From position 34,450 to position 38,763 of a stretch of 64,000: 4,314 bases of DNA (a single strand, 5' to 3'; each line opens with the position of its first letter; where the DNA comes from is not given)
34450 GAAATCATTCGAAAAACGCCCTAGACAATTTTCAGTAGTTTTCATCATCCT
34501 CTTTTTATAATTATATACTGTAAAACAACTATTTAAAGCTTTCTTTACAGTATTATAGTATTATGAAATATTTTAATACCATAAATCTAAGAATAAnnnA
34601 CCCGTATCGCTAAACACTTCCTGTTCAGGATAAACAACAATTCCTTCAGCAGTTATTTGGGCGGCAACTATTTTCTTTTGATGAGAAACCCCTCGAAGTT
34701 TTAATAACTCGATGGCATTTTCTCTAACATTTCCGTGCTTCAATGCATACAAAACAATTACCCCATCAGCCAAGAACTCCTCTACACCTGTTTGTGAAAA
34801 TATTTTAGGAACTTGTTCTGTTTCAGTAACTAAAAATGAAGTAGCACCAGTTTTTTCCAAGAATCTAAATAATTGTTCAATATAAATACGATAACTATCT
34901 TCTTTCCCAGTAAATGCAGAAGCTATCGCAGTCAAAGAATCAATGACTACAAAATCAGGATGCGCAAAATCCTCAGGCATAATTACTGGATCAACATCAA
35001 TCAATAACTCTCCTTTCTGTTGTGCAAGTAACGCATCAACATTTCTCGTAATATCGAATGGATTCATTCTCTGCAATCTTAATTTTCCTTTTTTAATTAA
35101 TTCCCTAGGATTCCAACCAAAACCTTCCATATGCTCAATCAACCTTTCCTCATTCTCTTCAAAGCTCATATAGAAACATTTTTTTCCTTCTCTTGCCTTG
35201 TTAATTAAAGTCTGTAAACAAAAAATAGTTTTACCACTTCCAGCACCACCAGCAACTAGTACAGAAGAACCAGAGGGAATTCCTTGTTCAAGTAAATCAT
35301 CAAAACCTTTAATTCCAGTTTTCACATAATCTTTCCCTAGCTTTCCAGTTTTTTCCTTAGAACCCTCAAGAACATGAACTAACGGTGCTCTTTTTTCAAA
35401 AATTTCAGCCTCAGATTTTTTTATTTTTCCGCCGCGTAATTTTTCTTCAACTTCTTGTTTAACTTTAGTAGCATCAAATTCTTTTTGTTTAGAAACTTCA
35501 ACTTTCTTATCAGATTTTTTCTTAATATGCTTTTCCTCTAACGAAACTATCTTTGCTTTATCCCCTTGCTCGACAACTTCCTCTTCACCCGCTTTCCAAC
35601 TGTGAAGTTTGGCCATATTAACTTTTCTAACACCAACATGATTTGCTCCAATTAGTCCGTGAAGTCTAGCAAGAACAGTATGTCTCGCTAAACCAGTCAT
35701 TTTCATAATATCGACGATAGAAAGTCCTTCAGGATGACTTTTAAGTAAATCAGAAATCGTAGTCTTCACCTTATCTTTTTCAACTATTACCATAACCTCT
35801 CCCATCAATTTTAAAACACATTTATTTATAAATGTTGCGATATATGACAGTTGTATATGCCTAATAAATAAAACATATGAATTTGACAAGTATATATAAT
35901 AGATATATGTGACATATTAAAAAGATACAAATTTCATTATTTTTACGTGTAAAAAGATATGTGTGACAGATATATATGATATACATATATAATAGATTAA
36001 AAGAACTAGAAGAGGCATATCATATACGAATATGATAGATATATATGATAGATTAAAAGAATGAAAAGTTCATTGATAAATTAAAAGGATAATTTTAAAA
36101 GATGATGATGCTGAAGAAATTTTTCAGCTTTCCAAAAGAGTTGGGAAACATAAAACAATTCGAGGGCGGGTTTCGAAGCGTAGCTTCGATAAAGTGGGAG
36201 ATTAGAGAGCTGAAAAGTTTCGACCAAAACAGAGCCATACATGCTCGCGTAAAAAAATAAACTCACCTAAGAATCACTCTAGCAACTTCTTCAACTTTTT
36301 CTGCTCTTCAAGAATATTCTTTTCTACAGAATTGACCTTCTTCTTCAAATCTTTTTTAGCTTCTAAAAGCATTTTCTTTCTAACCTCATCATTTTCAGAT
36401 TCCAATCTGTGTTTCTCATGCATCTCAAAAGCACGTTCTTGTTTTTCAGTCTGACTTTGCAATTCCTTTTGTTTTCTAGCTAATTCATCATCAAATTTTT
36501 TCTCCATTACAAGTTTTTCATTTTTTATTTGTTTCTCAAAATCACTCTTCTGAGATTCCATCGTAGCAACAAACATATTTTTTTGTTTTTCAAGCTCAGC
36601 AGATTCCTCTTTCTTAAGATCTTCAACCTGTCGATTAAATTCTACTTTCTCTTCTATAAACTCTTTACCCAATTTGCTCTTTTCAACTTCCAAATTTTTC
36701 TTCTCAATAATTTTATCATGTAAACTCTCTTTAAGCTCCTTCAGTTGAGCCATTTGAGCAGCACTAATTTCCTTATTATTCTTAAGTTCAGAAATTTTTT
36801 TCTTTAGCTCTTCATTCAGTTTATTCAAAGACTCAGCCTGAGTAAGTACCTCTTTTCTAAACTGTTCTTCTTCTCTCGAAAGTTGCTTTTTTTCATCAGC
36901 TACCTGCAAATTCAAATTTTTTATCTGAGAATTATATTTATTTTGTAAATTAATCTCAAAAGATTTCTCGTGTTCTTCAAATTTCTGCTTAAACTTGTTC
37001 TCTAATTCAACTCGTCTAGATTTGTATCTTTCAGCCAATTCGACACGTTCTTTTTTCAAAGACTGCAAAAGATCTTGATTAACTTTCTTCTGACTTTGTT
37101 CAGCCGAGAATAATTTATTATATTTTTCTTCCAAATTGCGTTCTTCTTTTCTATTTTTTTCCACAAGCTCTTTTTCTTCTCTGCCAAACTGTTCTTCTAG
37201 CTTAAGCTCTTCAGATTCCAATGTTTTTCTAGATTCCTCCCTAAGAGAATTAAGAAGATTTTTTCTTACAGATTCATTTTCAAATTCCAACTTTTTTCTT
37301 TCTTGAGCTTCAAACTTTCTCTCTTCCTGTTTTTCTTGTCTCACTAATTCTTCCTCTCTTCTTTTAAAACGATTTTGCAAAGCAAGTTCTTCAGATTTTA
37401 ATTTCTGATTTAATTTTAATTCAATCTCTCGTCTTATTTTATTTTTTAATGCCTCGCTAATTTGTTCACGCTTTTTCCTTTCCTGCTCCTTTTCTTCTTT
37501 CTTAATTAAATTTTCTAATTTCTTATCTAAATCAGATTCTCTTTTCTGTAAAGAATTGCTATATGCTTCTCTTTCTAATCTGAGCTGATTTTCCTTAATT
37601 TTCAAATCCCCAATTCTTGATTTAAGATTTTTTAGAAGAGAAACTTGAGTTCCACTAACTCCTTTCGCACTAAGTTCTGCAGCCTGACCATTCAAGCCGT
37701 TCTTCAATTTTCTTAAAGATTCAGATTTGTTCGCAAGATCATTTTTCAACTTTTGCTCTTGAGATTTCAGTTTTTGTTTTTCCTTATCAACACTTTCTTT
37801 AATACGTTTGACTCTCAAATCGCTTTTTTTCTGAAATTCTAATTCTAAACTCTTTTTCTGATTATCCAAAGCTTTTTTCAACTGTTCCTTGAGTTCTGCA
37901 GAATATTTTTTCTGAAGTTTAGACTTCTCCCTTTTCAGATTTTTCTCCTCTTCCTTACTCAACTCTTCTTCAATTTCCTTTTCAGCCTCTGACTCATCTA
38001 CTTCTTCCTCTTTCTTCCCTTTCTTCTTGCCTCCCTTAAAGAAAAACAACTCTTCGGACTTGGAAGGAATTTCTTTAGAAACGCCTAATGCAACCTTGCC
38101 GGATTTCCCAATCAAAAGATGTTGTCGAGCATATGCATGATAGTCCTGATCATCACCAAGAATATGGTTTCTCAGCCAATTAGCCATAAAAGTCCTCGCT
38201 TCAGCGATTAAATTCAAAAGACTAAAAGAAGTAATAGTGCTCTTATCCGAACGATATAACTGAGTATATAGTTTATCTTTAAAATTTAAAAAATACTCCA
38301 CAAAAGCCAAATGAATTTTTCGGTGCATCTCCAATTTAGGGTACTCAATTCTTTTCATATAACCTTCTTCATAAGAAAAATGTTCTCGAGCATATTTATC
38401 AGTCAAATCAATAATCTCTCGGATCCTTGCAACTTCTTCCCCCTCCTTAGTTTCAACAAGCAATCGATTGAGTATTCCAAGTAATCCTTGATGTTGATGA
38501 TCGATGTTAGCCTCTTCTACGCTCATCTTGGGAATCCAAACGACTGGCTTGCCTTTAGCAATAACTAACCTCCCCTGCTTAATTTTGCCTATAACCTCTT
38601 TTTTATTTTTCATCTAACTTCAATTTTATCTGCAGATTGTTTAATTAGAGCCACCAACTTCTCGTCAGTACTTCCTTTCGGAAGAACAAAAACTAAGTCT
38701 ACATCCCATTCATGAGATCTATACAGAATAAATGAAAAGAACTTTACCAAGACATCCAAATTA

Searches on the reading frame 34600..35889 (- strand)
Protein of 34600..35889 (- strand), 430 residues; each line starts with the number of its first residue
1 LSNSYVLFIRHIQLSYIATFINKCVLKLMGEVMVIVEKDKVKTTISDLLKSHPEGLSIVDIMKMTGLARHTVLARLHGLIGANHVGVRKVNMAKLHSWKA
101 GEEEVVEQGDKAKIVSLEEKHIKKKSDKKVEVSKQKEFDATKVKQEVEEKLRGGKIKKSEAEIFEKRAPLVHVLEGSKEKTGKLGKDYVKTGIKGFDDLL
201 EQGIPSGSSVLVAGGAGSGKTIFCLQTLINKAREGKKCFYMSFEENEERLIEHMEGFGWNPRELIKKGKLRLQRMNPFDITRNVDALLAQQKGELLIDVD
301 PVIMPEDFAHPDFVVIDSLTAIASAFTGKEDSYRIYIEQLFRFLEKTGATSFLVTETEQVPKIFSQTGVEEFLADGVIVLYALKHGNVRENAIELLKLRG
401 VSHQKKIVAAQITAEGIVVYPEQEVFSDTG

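Call 6: search_protein_families(library=pfam, proteins=[window:34600-35889:-], max_evalue=0.1)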
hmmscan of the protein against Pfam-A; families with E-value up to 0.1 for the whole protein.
window:34600-35889:- (430 aa): 11 families
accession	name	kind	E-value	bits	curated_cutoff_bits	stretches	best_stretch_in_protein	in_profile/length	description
PF06745.19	ATPase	-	6.7e-53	179.9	26.6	1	189-423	1-230/231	KaiC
PF13481.12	AAA_25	-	5.9e-08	33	27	1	197-355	23-188/195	AAA domain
PF07088.17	GvpD_P-loop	-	9.5e-08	32.6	24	1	206-384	9-175/189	GvpD gas vesicle protein, P-loop domain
PF03796.21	DnaB_C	-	1.9e-05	24.6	27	1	189-304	2-113/255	DnaB-like helicase C terminal domain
PF05729.18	NACHT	-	0.0041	17.4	26.7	1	210-362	3-135/167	NACHT domain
PF25199.1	nSTAND_NTPase5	-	0.021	15.1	34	1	207-244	41-79/145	Novel STAND NTPase 5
PF00270.35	DEAD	-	0.024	14.8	26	1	205-242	12-52/167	DEAD/DEAH box helicase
PF01452.22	Rota_NSP4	-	0.029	14.4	27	1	17-85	72-139/173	Rotavirus non structural protein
PF13173.12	AAA_14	-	0.033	14.6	27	1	210-254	5-48/129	AAA domain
PF09339.16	HTH_IclR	-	0.04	14.1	22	1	47-80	10-43/52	IclR helix-turn-helix domain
PF24883.2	NPHP3_N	-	0.086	13.5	24.8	0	206-248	20-63/164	Nephrocystin 3, N-terminal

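Call 44: search_protein_families(library=ncbifam, proteins=[window:34600-35889:-], max_evalue=0.01)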
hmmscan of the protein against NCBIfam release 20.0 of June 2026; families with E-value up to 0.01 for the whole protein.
window:34600-35889:- (430 aa): 25 families
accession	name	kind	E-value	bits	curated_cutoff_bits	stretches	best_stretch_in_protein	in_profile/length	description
NF006799.0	PRK09302.1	equivalog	1.9e-40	138.9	408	1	189-421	13-240/515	circadian clock protein KaiC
TIGR03880.1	KaiC_arch_3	hypoth_equivalog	3.5e-36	124.8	249.45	1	192-426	1-224/224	KaiC domain-containing protein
TIGR02655.1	circ_KaiC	equivalog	6.6e-30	104.2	546.25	1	189-421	3-230/484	circadian clock protein KaiC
TIGR03877.1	thermo_KaiC_1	hypoth_equivalog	3.4e-27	95.5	307.25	1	189-423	4-236/238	KaiC domain-containing protein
TIGR03881.1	KaiC_arch_4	hypoth_equivalog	3.4e-20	72.7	247.8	1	189-419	3-228/231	KaiC domain-containing protein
NF004723.0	PRK06067.1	subfamily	1e-14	54.7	194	1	183-411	10-226/243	flagellar accessory protein FlaH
NF052589.1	ArlH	equivalog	1.2e-13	51.4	215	1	197-419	10-223/229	archaellum protein ArlH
TIGR03878.1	thermo_KaiC_2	hypoth_equivalog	2.4e-08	33.6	232.2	1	202-356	31-174/259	KaiC domain-containing protein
TIGR03600.1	phage_DnaB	exception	3.4e-07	29.6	498.65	1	139-298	124-282/421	phage replicative helicase, DnaB family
NF004629.0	PRK05973.1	equivalog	3.5e-07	29.5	156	1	202-267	59-124/237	DNA helicase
TIGR00665.1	DnaB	equivalog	3.6e-06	26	385.25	1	121-305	109-290/435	replicative DNA helicase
TIGR00416.1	sms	equivalog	3.9e-06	25.9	403.05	1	188-250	75-137/454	DNA repair protein RadA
NF006320.0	PRK08533.1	equivalog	4.7e-06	26.4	215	1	200-407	17-212/230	flagellar accessory protein FlaH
NF005523.0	PRK07165.1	equivalog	1.7e-05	23.7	414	1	155-250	104-188/509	ATP F0F1 synthase subunit alpha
NF045936.2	MSC_0619_alpha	exception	6.4e-05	21.8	520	1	156-250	101-184/505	MSC_0619 family F1-like ATPase alpha subunit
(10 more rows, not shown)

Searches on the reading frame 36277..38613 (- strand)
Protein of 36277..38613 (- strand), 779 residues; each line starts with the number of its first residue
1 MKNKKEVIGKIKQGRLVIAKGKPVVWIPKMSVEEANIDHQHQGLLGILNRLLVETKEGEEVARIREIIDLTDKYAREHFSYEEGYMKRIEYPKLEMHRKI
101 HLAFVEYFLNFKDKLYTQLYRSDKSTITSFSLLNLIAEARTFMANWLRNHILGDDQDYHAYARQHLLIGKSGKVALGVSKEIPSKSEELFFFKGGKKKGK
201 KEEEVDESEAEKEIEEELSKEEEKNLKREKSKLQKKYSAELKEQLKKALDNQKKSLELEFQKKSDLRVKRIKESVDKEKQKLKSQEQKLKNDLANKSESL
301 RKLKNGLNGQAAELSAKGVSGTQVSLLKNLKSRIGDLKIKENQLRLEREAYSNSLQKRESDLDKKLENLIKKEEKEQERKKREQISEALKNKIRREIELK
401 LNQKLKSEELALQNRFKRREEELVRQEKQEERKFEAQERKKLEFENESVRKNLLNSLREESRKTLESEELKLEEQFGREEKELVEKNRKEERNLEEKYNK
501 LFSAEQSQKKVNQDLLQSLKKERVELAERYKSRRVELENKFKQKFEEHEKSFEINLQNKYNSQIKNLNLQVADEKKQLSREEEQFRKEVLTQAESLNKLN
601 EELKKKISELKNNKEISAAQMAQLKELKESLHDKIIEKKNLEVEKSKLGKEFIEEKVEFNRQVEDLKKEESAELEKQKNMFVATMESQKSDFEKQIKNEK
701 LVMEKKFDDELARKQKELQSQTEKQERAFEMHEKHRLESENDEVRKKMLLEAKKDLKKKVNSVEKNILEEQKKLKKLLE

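Call 6: search_protein_families(library=pfam, proteins=[window:36277-38613:-], max_evalue=0.1)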
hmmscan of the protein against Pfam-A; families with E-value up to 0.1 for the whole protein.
window:36277-38613:- (779 aa): 0 families

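Call 44: search_protein_families(library=ncbifam, proteins=[window:36277-38613:-], max_evalue=0.01)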
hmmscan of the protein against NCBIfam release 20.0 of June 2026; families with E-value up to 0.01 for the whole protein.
window:36277-38613:- (779 aa): 5 families
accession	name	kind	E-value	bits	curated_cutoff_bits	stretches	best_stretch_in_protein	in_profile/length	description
TIGR02481.1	hemeryth_dom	domain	2.8e-23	82.4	51.75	1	26-161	2-125/126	hemerythrin domain-containing protein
NF033749.1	bact_hemeryth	subfamily_domain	1.4e-22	80.2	84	1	25-161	3-127/129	bacteriohemerythrin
NF002007.0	PRK00808.1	equivalog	3.7e-15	56.3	109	1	24-167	4-132/156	bacteriohemerythrin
TIGR00058.1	Hemerythrin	subfamily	1.2e-06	29.1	131.85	1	22-113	3-86/115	hemerythrin family non-heme iron protein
NF002522.0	PRK01917.1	equivalog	0.0022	17.9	162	1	27-128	13-100/145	cation-binding hemerythrin HHE family protein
